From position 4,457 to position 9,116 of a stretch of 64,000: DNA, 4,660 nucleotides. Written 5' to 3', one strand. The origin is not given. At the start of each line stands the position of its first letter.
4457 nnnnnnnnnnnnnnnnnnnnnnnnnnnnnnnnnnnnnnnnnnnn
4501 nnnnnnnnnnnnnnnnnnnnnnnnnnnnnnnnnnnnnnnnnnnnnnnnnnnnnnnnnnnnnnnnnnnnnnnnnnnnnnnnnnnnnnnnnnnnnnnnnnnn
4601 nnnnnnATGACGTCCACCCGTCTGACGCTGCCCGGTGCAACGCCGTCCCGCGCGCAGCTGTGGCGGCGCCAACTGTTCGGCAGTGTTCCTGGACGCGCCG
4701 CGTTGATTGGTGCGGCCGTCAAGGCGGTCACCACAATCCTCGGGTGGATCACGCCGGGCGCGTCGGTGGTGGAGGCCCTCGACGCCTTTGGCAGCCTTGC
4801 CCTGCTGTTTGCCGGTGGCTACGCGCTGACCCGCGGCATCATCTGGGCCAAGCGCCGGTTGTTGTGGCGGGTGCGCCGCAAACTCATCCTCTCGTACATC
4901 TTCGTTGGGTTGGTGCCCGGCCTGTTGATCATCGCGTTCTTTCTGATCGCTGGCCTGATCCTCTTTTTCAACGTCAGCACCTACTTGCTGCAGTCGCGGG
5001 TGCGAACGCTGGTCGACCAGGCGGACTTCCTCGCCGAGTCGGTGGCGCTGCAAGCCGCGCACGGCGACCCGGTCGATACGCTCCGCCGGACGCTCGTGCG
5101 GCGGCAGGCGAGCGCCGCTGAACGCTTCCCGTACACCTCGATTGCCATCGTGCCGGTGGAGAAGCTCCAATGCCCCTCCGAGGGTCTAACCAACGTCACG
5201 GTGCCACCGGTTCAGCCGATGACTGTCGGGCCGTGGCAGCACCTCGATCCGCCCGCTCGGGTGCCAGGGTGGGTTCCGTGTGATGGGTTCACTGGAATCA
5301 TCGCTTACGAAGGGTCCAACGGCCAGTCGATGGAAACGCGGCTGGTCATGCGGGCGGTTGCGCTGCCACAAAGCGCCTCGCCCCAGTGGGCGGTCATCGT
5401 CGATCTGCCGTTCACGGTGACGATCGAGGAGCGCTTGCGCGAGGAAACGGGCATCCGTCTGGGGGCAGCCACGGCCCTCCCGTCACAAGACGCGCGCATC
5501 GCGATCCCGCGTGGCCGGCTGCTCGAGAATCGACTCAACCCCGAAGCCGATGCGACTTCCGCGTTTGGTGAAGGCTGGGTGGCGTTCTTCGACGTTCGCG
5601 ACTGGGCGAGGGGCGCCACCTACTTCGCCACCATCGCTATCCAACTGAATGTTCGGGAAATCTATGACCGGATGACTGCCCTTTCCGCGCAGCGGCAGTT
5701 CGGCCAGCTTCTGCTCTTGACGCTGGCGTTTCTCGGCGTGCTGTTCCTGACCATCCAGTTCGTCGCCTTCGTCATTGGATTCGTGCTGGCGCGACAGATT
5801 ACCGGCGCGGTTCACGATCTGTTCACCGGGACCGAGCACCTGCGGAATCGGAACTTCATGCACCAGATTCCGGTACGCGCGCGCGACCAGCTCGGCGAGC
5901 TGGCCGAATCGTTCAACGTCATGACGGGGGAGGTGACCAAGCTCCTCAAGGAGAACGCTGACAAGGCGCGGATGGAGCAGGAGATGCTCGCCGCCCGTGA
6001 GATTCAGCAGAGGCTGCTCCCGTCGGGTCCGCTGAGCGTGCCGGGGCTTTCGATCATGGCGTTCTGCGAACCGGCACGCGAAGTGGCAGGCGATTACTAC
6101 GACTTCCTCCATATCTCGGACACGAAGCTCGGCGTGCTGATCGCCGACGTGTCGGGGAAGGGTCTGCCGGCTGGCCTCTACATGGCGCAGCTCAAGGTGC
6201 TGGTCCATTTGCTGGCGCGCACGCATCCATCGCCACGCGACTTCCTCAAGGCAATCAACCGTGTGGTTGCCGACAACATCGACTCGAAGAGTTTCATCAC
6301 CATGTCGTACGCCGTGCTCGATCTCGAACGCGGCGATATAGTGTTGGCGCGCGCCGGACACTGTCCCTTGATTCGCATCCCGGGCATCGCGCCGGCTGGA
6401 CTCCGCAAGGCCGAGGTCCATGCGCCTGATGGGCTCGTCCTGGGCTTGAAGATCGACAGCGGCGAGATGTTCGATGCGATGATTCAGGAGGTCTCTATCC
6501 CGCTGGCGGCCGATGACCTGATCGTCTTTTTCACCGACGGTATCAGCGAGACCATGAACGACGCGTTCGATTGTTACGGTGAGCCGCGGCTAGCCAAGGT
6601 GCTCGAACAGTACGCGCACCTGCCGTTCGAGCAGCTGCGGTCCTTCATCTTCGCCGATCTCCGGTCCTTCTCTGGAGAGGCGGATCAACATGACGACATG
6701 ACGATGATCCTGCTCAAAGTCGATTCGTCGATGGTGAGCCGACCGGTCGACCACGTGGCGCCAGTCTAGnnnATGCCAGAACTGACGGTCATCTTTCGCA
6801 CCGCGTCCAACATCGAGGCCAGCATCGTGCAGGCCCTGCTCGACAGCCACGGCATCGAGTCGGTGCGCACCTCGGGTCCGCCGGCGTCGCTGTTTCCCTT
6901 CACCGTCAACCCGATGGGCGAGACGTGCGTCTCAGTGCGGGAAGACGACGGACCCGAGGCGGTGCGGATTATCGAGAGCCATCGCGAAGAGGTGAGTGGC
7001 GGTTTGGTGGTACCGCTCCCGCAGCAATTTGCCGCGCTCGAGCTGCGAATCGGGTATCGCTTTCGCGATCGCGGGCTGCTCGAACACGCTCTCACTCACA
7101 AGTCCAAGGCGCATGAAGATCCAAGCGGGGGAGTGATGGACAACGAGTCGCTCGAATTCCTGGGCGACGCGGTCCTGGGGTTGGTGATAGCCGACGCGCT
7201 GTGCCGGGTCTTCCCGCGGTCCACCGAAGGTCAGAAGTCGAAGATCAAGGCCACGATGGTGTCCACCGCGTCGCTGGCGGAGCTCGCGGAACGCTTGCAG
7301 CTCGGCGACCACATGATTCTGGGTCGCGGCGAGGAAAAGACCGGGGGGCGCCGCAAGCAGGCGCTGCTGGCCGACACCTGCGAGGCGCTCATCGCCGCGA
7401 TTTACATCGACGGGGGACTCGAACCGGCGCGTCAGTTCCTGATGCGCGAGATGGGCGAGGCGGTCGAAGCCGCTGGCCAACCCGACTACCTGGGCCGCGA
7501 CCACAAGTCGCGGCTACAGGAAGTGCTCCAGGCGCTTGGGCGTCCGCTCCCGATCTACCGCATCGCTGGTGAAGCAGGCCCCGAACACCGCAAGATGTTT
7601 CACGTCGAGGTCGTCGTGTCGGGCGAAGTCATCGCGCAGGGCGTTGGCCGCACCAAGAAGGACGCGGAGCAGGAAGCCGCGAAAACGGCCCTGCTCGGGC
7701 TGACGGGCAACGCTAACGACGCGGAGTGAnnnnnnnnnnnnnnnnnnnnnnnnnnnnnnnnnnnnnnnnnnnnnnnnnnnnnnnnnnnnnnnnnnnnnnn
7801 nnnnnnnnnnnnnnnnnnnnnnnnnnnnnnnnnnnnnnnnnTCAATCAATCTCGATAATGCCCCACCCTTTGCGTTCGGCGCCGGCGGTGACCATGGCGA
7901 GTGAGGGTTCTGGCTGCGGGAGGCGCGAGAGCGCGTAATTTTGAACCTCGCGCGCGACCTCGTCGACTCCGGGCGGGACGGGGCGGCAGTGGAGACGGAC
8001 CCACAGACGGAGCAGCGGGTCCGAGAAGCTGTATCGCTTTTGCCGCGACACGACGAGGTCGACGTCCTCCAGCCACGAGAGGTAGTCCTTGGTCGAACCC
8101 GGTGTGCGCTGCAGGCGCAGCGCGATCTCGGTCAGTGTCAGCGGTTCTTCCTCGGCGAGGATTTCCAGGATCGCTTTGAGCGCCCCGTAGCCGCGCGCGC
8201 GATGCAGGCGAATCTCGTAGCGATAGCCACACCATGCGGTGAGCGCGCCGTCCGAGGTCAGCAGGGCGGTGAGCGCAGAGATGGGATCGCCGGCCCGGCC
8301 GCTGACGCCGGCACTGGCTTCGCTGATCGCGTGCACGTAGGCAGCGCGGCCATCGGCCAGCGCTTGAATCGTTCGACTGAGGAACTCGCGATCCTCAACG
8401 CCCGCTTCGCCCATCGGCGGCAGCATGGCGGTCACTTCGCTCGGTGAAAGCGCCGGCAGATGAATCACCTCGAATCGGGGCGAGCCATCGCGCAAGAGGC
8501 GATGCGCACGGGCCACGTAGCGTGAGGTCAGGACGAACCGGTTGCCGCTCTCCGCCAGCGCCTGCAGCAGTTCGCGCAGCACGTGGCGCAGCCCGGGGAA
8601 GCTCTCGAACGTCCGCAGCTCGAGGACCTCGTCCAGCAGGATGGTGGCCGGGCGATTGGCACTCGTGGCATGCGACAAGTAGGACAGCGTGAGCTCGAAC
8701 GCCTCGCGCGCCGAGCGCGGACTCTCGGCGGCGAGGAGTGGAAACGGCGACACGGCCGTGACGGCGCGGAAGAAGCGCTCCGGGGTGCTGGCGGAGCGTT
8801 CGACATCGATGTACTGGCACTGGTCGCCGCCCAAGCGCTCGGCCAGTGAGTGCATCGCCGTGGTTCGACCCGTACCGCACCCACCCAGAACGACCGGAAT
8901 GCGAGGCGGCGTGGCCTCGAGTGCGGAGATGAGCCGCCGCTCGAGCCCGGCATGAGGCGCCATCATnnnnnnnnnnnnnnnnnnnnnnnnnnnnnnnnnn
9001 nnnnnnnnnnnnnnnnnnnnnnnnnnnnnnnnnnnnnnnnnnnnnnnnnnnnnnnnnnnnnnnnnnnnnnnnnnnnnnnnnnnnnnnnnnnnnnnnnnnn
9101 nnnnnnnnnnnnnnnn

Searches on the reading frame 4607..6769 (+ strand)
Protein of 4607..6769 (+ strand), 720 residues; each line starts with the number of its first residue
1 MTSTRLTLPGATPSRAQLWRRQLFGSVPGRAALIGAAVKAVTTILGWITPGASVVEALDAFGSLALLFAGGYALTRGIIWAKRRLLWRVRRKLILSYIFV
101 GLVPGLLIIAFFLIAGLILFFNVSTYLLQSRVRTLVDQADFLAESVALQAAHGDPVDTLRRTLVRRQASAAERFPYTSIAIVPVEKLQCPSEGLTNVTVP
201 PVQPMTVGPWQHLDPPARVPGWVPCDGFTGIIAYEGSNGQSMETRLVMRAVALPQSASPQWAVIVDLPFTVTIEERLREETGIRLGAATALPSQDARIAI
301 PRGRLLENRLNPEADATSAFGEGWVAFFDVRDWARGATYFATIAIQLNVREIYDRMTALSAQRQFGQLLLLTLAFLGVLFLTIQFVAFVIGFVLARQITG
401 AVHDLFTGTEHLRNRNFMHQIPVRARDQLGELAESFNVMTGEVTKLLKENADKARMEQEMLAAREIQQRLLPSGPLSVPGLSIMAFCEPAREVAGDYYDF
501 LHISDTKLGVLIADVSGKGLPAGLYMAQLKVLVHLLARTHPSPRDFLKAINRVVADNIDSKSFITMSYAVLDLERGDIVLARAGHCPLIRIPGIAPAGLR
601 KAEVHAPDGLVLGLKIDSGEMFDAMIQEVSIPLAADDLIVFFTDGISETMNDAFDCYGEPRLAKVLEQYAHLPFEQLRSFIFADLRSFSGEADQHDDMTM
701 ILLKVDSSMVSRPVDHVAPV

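Call 41: search_protein_families(library=pfam, proteins=[window:4607-6769:+])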
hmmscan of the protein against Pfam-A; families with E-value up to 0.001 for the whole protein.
window:4607-6769:+ (720 aa): 2 families
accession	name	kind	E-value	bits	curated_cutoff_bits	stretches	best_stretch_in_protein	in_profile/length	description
PF07228.17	SpoIIE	-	2.1e-40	139.2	25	1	505-705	2-191/192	Stage II sporulation protein E (SpoIIE)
PF00672.30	HAMP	-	5.5e-05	23.9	25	1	393-442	1-50/53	HAMP domain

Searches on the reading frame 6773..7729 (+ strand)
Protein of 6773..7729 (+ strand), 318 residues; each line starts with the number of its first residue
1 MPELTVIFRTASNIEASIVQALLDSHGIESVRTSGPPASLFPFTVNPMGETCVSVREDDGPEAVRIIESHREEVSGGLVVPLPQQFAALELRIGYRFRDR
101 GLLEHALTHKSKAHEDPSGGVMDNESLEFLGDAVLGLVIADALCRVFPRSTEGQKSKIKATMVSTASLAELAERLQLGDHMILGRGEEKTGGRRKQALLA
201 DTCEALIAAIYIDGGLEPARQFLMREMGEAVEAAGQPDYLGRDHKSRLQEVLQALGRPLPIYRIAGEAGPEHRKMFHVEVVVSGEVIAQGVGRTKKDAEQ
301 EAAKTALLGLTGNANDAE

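Call 41: search_protein_families(library=pfam, proteins=[window:6773-7729:+])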
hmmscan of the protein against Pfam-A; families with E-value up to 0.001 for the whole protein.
window:6773-7729:+ (318 aa): 6 families
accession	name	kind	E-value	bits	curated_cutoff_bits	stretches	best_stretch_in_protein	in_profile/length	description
PF14622.11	Ribonucleas_3_3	-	8.5e-34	116.9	35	1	100-227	2-124/128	Ribonuclease-III-like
PF00636.31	Ribonuclease_3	-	2.1e-22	80.3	27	1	125-215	1-102/102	Ribonuclease III domain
PF00035.32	dsrm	-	2.8e-18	66.7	23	1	245-308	2-64/66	Double-stranded RNA binding motif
PF09413.15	DUF2007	-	5.5e-05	23.7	25.7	1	7-69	4-64/66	Putative prokaryotic signal transducing protein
PF24995.1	DSRM_2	-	0.00036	21.4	27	1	276-309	43-76/79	dsRNA binding domain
PF22935.1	RM44_endonuclase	-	0.00081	19.9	27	0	89-209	9-138/139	Large ribosomal subunit protein mL44, endonuclease domain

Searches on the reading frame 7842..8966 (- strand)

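Call 41: search_protein_families(library=pfam, proteins=[window:7842-8966:-])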
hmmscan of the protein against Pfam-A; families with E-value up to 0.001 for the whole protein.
window:7842-8966:- (374 aa): 3 families
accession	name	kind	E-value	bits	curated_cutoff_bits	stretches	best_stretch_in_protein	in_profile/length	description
PF05729.18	NACHT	-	1.1e-05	25.8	26.7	1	25-181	4-159/167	NACHT domain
PF13401.12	AAA_22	-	0.00042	21.1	27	1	22-133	6-104/130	AAA domain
PF13412.12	HTH_24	-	0.0006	19.8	21.9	0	264-301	6-43/48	Winged helix-turn-helix DNA-binding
